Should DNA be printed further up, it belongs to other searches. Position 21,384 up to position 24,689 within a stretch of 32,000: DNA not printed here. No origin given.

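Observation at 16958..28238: Helicase-methylase-ATPase (DUF3883 SNF2 helicase / DUF1156 MTase / DUF499 ATPase) defence operon with extra embedded genes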

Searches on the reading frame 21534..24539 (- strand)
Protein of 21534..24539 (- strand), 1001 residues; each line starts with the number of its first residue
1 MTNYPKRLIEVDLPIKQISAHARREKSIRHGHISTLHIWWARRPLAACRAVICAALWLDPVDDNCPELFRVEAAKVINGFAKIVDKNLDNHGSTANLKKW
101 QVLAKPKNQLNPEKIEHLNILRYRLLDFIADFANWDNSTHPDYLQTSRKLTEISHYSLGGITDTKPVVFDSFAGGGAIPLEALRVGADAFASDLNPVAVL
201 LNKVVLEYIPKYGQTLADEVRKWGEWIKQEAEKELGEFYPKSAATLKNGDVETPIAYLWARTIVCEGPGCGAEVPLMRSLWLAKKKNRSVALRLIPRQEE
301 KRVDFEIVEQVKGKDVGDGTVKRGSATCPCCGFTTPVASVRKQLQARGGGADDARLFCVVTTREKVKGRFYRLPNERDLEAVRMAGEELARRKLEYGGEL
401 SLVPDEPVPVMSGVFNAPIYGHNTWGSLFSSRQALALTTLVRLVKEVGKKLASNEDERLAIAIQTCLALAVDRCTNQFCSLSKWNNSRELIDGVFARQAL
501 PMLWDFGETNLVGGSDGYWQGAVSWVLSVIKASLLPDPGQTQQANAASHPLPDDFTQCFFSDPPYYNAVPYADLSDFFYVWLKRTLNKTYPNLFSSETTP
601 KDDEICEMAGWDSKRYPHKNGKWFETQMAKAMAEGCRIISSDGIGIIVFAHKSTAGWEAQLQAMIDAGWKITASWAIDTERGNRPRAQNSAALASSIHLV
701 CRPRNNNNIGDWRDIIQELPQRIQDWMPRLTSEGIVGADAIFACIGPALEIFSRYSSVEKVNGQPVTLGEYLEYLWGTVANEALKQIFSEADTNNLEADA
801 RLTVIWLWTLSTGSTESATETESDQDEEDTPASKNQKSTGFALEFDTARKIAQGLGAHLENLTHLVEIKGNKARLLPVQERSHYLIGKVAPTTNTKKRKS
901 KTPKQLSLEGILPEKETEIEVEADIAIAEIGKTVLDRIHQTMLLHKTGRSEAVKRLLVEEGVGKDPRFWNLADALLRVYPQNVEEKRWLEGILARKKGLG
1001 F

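Call 3: search_protein_families(library=pfam, proteins=[window:21534-24539:-], max_evalue=0.01)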
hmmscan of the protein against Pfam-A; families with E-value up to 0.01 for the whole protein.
window:21534-24539:- (1001 aa): 1 family
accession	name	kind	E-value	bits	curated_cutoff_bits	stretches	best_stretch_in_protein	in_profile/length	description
PF06634.17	DUF1156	-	1.6e-21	76.6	24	1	13-60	2-50/73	Protein of unknown function (DUF1156)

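Call 4: search_protein_families(library=padloc, proteins=[window:21534-24539:-], max_evalue=0.01)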
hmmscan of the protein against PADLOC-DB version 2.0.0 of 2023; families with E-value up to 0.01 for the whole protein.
window:21534-24539:- (1001 aa): 15 families
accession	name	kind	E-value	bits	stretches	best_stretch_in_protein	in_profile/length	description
PDLC00661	HmaB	-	2.3e-135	450.7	3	214-807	217-827/973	DNA-adenine methylase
PDLC00660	HmaB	-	1.6e-130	434.7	2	214-781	216-807/967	DNA-adenine methylase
PDLC03233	MTase_II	-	4.5e-63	211.9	2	158-702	115-642/731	Type II methyltransferase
PDLC02189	DUF1156_MTase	-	2.2e-42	143.3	1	8-718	14-693/944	-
PDLC03352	MTase_II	-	1.8e-40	136.6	2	402-587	392-597/1023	Type II methyltransferase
PDLC03314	MTase_II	-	1.1e-24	84.6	2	8-310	14-299/944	Type II methyltransferase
PDLC03367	MTase_II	-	4.5e-07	26.6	1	148-206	25-83/633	Type II methyltransferase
PDLC03319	MTase_II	-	1e-05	22.6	0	544-595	280-331/503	Type II methyltransferase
PDLC03312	MTase_II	-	4.3e-05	19.4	1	557-679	1130-1238/1344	Type II methyltransferase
PDLC03325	MTase_II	-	0.00014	18.8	1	155-207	82-134/426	Type II methyltransferase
PDLC03322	MTase_II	-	0.00036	17.5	1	164-205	64-105/446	Type II methyltransferase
PDLC03380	MTase_II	-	0.00046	17.5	0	547-583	254-290/393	Type II methyltransferase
PDLC03364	MTase_II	-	0.0021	15.1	1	167-234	61-128/380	Type II methyltransferase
PDLC03362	MTase_II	-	0.0036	14.2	1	137-229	41-132/438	Type II methyltransferase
PDLC03239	MTase_II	-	0.0076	13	0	162-211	90-139/442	Type II methyltransferase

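Call 6: search_protein_families(library=ncbifam, proteins=[window:21534-24539:-], max_evalue=0.01)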
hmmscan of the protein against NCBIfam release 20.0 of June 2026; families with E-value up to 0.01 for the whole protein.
window:21534-24539:- (1001 aa): 1 family
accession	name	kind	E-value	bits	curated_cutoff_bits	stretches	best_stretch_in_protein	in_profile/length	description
NF042963.1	DUF1156_antiphage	equivalog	6.4e-60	203.3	1000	2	164-759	183-768/960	anti-phage-associated DUF1156 domain-containing protein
